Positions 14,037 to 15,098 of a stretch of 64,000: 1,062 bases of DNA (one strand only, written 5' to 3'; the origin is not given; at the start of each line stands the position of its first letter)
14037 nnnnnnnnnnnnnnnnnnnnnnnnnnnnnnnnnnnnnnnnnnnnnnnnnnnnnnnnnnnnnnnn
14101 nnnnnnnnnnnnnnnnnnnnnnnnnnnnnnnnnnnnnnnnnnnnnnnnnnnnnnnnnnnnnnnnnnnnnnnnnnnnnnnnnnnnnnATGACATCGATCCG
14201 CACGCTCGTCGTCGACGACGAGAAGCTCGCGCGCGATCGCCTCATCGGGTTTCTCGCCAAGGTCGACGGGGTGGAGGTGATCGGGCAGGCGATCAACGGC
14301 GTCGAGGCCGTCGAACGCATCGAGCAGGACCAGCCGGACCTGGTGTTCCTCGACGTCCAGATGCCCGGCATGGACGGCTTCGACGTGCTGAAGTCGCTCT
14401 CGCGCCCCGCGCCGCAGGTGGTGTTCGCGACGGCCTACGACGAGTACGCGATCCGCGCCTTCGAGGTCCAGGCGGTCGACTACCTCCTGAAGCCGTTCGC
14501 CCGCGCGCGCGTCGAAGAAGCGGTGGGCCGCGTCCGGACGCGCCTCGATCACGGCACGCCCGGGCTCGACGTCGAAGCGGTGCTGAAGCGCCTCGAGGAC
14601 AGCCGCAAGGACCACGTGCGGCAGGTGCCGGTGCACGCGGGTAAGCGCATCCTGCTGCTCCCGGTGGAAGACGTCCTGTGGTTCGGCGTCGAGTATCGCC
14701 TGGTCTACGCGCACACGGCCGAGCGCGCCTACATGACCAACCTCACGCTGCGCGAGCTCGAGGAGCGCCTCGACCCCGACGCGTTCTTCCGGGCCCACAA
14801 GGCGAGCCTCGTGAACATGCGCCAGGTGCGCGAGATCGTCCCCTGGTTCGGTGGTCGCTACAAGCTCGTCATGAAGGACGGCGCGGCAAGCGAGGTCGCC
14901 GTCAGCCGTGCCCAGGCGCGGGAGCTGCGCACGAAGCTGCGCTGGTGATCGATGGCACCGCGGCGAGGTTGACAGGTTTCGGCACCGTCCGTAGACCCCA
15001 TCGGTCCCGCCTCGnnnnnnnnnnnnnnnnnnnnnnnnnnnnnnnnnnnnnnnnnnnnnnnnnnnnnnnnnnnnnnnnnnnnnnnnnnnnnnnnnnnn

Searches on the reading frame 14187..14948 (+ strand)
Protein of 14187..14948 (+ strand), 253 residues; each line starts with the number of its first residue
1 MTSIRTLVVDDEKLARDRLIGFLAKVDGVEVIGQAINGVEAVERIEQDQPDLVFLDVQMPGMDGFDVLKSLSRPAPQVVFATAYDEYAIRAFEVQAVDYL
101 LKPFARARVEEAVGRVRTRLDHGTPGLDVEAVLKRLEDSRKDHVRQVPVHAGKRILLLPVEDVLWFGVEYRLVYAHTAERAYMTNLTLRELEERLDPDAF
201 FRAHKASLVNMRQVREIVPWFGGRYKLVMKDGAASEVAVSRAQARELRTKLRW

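Call 6: search_protein_families(library=pfam, proteins=[window:14187-14948:+], max_evalue=0.01)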
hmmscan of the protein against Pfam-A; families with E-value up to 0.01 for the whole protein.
window:14187-14948:+ (253 aa): 2 families
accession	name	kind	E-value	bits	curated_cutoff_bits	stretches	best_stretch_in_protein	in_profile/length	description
PF04397.21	LytTR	-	3.2e-26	91.9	22.6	1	153-251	1-97/98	LytTr DNA-binding domain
PF00072.30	Response_reg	-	9.1e-25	87.4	30.2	1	7-113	2-110/111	Response regulator receiver domain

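Call 16: search_protein_families(library=ncbifam, proteins=[window:14187-14948:+], max_evalue=0.01)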
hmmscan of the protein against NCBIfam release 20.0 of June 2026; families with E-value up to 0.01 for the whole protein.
window:14187-14948:+ (253 aa): 99 families (the best 25 are shown)
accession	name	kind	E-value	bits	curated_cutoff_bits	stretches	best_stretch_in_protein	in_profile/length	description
NF008677.0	PRK11697.1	equivalog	8.1e-57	192.3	246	1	4-251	2-235/238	two-component system response regulator BtsR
NF010684.1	PRK14084.1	equivalog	5.8e-48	163.8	375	1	5-248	2-249/254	response regulator transcription factor LytR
NF001965.0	PRK00742.1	subfamily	4.7e-22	78.7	293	1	2-109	2-114/357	chemotaxis-specific protein-glutamate methyltransferase CheB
NF011896.0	PRK15369.1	equivalog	9.3e-20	71.1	242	1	2-143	2-147/211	two component system response regulator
TIGR02875.1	spore_0_A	equivalog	1.8e-18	66.8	200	1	3-113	2-118/262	sporulation transcription factor Spo0A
NF009206.0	PRK12555.1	subfamily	5.3e-17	61.8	342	1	4-106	1-108/340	chemotaxis-specific protein-glutamate methyltransferase CheB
NF045944.1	ResRegRpaBCyano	equivalog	1.4e-16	60.6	330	1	7-157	1-154/229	response regulator transcription factor RpaB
NF040689.1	MtrAB_MtrA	equivalog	5.4e-16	58.6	300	1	7-161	2-151/219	MtrAB system response regulator MtrA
TIGR01387.1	cztR_silR_copR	subfamily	6.4e-16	58.6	279.2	1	7-158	2-149/218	heavy metal response regulator transcription factor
NF008469.0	PRK11361.1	equivalog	9.1e-16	57.6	714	1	4-115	5-118/461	acetoacetate metabolism transcriptional regulator AtoC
NF041367.1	CheY_Halo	equivalog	9e-15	55.1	200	1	7-115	2-112/114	chemotaxis protein CheY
NF008296.0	PRK11083.1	equivalog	1.4e-14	54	273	1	2-123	2-121/228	two-component system response regulator CreB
NF040534.1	resp_reg_YycF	equivalog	1.5e-14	53.8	340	1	6-121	3-116/231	response regulator YycF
NF007935.0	PRK10651.1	equivalog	1.8e-14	53.4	250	1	5-104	8-111/216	two-component system response regulator NarL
NF045505.1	RR_RssB_Pseudo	equivalog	1.4e-13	50.6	700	1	3-116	5-121/394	two-component system response regulator RssB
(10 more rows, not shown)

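Call 36: find_homologous_proteins(query=window:14187-14948:+, max_evalue=1e-10)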
Query window:14187-14948:+ (253 aa): 7949 proteins with E <= 1e-10 among 8000 candidates; the best 120 are listed.
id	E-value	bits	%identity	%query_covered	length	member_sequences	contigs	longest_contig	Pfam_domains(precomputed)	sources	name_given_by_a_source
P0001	1.4e-154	531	96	100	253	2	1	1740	PF04397.22,PF00072.31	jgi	jgi:DNA-binding LytR/AlgR family response regulator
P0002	2.7e-154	530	96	100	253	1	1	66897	PF04397.22,PF00072.31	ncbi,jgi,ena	-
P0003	4.1e-137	474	84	100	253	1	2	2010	PF04397.22,PF00072.31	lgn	-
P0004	6.8e-137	473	85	100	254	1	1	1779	PF04397.22,PF00072.31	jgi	jgi:two-component system LytT family response regulator/two-component system response regulator LytT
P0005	4.5e-136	470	84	100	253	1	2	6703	PF04397.22,PF00072.31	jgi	jgi:DNA-binding LytR/AlgR family response regulator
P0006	7.8e-136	469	84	100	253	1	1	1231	PF04397.22,PF00072.31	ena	-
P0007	1.9e-135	468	84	100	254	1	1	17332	PF04397.22,PF00072.31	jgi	jgi:two-component system, LytTR family, response regulator LytT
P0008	6.2e-135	466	84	100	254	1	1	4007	PF04397.22,PF00072.31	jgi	jgi:two-component system LytT family response regulator/two-component system response regulator LytT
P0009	1.4e-134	465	84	100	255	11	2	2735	PF04397.22,PF00072.31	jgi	jgi:DNA-binding LytR/AlgR family response regulator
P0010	1.7e-134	465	83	100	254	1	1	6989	PF04397.22,PF00072.31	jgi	jgi:DNA-binding LytR/AlgR family response regulator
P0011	2.9e-134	464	84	99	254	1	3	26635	PF04397.22,PF00072.31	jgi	jgi:two-component system, LytTR family, response regulator LytT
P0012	2.9e-134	464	84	100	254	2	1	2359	PF04397.22,PF00072.31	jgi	jgi:two-component system, LytTR family, response regulator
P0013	3.0e-134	464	82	100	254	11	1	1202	PF04397.22,PF00072.31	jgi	jgi:DNA-binding LytR/AlgR family response regulator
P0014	6.9e-134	463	81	100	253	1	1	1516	PF04397.22,PF00072.31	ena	-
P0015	7.1e-134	463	82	99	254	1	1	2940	PF04397.22,PF00072.31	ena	-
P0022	3.9e-132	457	83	100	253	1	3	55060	PF04397.22,PF00072.31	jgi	jgi:DNA-binding LytR/AlgR family response regulator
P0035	9.6e-130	449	83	100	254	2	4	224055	PF04397.22,PF00072.31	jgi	jgi:two-component system response regulator LytT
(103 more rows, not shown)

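Call 37: find_encoding_contigs(protein=P0011, flank=4500, max_places=2)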
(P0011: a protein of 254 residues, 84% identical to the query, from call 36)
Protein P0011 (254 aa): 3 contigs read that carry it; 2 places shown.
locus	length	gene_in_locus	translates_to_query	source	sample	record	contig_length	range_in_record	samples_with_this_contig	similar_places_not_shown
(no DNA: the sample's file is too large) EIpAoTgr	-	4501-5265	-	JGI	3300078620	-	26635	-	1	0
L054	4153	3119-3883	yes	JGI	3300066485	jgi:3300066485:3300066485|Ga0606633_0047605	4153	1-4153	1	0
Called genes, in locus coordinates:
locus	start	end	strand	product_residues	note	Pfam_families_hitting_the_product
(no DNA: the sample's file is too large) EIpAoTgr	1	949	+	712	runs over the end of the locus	PF13450:NAD_binding_8, PF01593:Amino_oxidase (weak)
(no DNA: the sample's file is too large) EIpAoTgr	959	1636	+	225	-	-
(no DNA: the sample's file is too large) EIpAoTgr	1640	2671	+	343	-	PF00348:polyprenyl_synt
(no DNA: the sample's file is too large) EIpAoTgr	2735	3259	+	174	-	-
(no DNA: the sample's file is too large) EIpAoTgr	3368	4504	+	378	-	PF06580:His_kinase, PF02518:HATPase_c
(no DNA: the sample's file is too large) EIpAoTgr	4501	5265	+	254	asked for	PF00072:Response_reg, PF04397:LytTR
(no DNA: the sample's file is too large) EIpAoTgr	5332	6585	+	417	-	PF00092:VWA, PF13519:VWA_2 (weak)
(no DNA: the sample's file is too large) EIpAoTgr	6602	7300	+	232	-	PF01618:MotA_ExbB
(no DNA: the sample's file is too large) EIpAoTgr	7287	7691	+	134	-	PF02472:ExbD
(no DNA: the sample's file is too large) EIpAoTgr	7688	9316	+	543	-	?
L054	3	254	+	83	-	?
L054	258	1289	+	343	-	PF00348:polyprenyl_synt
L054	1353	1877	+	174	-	-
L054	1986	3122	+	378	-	PF06580:His_kinase, PF02518:HATPase_c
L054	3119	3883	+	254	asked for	PF00072:Response_reg, PF04397:LytTR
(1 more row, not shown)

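Call 38: find_encoding_contigs(protein=P0007, flank=4500, max_places=2)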
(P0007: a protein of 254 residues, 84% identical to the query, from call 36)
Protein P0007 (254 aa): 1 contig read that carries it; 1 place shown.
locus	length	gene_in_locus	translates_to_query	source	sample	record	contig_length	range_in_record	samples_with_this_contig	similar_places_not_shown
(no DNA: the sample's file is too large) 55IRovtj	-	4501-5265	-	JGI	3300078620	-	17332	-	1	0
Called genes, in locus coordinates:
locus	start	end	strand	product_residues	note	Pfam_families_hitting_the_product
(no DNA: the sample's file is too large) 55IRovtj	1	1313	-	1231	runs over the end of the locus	PF00069:Pkinase, PF07714:PK_Tyr_Ser-Thr, PF13191:AAA_16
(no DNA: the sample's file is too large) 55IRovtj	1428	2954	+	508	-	PF01590:GAF, PF13185:GAF_2, PF00158:Sigma54_activat, PF13191:AAA_16 (weak), PF14532:Sigma54_activ_2, PF00004:AAA (weak), PF07728:AAA_5 (weak), PF25601:AAA_lid_14, +1 more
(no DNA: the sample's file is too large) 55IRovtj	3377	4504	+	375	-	PF06580:His_kinase, PF02518:HATPase_c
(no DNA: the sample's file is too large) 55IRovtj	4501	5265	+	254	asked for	PF00072:Response_reg, PF04397:LytTR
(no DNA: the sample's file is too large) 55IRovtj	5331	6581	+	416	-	PF13519:VWA_2 (faint), PF00092:VWA, PF25106:VWA_4 (faint)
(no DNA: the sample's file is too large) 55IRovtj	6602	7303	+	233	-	PF01618:MotA_ExbB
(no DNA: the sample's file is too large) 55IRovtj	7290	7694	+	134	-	PF02472:ExbD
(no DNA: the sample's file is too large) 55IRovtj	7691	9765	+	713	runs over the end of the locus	-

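Call 39: find_encoding_contigs(protein=P0022, flank=4500, max_places=2)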
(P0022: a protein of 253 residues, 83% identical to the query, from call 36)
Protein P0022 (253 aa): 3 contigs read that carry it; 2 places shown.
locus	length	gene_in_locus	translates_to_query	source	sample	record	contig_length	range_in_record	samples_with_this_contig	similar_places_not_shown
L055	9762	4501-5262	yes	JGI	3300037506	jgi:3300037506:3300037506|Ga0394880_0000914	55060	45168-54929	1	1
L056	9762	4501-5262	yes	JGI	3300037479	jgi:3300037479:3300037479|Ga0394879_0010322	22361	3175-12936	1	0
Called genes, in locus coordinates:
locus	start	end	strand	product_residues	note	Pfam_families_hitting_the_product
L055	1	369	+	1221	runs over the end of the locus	PF00069:Pkinase, PF07714:PK_Tyr_Ser-Thr, PF03109:ABC1 (weak), PF13191:AAA_16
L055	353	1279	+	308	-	PF02353:CMAS, PF13489:Methyltransf_23, PF08241:Methyltransf_11, PF08242:Methyltransf_12, PF13649:Methyltransf_25, PF13847:Methyltransf_31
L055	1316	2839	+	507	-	PF01590:GAF, PF13185:GAF_2, PF00158:Sigma54_activat, PF13191:AAA_16 (weak), PF14532:Sigma54_activ_2, PF00004:AAA (weak), PF07728:AAA_5, PF25601:AAA_lid_14, +1 more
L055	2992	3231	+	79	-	-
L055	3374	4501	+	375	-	PF06580:His_kinase, PF02518:HATPase_c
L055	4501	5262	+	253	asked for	PF00072:Response_reg, PF04397:LytTR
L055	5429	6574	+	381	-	PF13519:VWA_2 (faint), PF00092:VWA (weak)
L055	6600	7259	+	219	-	PF01618:MotA_ExbB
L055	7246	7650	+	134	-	PF02472:ExbD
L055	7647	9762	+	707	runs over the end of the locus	PF13174:TPR_6 (faint), PF13432:TPR_16 (weak)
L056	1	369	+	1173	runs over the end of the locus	PF00069:Pkinase, PF07714:PK_Tyr_Ser-Thr, PF03109:ABC1 (weak), PF13191:AAA_16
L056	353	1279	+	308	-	PF02353:CMAS, PF13489:Methyltransf_23, PF08241:Methyltransf_11, PF08242:Methyltransf_12, PF13649:Methyltransf_25, PF13847:Methyltransf_31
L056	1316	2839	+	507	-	PF01590:GAF, PF13185:GAF_2, PF00158:Sigma54_activat, PF13191:AAA_16 (weak), PF14532:Sigma54_activ_2, PF00004:AAA (weak), PF07728:AAA_5, PF25601:AAA_lid_14, +1 more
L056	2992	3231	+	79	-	-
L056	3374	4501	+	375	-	PF06580:His_kinase, PF02518:HATPase_c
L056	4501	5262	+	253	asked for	PF00072:Response_reg, PF04397:LytTR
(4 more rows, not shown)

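Call 42: find_encoding_contigs(protein=P0035, flank=4500, max_places=2)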
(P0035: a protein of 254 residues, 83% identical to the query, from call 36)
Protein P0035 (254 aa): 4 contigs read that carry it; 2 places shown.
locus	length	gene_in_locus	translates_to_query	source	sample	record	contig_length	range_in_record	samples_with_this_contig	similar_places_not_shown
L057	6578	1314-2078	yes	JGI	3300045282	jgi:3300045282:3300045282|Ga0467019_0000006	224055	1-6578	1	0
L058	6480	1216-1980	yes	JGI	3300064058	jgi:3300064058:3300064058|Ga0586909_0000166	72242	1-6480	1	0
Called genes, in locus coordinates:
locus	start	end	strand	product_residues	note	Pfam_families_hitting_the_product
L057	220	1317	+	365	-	PF06580:His_kinase, PF02518:HATPase_c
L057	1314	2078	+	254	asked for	PF00072:Response_reg, PF04397:LytTR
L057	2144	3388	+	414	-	PF13519:VWA_2 (faint), PF00092:VWA (weak)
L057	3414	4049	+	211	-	PF01618:MotA_ExbB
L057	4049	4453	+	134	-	PF02472:ExbD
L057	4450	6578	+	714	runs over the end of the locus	PF07719:TPR_2 (faint), PF13174:TPR_6 (faint), PF13428:TPR_14 (weak), PF13432:TPR_16 (weak), PF14559:TPR_19 (weak)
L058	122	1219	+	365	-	PF06580:His_kinase, PF02518:HATPase_c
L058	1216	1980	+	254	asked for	PF00072:Response_reg, PF04397:LytTR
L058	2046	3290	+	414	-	PF13519:VWA_2 (faint), PF00092:VWA (weak)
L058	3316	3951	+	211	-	PF01618:MotA_ExbB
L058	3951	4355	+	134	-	PF02472:ExbD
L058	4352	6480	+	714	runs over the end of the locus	PF07719:TPR_2 (faint), PF13174:TPR_6 (faint), PF13428:TPR_14 (weak), PF13432:TPR_16 (weak), PF14559:TPR_19 (weak)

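Call 43: find_encoding_contigs(protein=P0005, flank=4500, max_places=2)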
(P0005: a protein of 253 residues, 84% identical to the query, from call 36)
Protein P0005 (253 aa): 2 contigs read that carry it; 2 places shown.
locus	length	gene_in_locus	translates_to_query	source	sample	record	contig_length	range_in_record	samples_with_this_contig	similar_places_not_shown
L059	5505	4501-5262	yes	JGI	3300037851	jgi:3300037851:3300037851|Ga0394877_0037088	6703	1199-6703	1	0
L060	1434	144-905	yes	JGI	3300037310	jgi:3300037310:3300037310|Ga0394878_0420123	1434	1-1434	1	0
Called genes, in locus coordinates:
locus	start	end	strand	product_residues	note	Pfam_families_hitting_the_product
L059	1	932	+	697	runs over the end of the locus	PF01593:Amino_oxidase (weak)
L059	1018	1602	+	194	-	-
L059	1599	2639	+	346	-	PF00348:polyprenyl_synt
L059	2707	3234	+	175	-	-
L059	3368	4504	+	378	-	PF06580:His_kinase, PF02518:HATPase_c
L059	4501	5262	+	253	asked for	PF00072:Response_reg, PF04397:LytTR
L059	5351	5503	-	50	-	?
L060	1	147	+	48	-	?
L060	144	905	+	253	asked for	PF00072:Response_reg, PF04397:LytTR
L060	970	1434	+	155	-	?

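Call 44: find_encoding_contigs(protein=P0010, flank=4500, max_places=2)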
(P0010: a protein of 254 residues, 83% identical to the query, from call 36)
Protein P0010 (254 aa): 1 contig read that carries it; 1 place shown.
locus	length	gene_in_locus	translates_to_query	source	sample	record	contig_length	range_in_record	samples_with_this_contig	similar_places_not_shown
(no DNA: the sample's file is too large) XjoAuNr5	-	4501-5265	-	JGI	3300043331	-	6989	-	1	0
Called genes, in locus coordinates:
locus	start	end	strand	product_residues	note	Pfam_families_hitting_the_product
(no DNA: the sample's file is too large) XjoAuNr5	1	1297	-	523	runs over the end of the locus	?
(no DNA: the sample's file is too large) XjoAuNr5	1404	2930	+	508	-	PF01590:GAF, PF13185:GAF_2, PF00158:Sigma54_activat, PF13191:AAA_16 (weak), PF14532:Sigma54_activ_2, PF00004:AAA (weak), PF07728:AAA_5, PF25601:AAA_lid_14, +2 more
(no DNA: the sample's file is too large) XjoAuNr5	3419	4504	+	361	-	PF06580:His_kinase, PF02518:HATPase_c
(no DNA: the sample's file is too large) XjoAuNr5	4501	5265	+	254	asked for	PF00072:Response_reg, PF04397:LytTR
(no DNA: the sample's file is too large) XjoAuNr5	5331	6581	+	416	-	PF13519:VWA_2 (faint), PF00092:VWA (weak)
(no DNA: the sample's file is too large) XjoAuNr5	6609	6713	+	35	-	?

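Call 47: search_solved_structures(query=window:14187-14948:+, max_evalue=0.00001)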
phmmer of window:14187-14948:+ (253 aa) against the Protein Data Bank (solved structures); distinct sequences matched with E-value up to 0.00001: 196 (the best 60 are shown).
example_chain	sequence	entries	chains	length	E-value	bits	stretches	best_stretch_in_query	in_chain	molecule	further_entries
6m8o_A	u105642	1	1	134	7.5e-25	91.2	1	5-118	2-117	DNA-binding response regulator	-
2qv0_A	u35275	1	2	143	3.5e-18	69.4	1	4-118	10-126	Protein mrkE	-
9xzo_A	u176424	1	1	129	4.5e-18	69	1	5-116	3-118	De novo protein M1X0B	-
1tmy_A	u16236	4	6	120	5.1e-17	65.6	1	5-116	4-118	CHEY PROTEIN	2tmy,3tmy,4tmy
4iga_A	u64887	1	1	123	5.2e-17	65.6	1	5-116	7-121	Chemotaxis protein CheY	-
1u0s_Y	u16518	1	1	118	6.9e-17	65.1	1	5-116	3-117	Chemotaxis protein cheY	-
4qyw_A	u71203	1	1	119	3.3e-16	62.9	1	5-116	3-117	Chemotaxis protein CheY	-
6er7_A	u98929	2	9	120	4.4e-16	62.5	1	5-117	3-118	120aa long hypothetical chemotaxis protein (CheY)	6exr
6c40_B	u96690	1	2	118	6e-15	58.8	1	5-116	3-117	Chemotaxis protein CheY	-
9ji3_J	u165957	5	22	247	6.3e-15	58.7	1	4-163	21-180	DNA-binding response regulator | Possible two component system response transcriptional positive regulator PhoP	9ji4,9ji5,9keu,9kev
3r0j_A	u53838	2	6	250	6.5e-15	58.7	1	4-163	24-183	POSSIBLE TWO COMPONENT SYSTEM RESPONSE TRANSCRIPTIONAL POSITIVE REGULATOR PHOP | Response regulator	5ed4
7od9_B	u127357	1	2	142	1.1e-14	58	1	4-116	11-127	Response regulator receiver protein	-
6ekg_Y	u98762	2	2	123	1.1e-14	57.9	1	3-112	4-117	Chemotaxis protein CheY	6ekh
1nxo_A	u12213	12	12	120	1.3e-14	57.7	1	5-113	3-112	DNA-binding response regulator | Response regulator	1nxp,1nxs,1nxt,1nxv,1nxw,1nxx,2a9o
6eb7_A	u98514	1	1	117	1.7e-14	57.3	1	6-113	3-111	DNA-binding response regulator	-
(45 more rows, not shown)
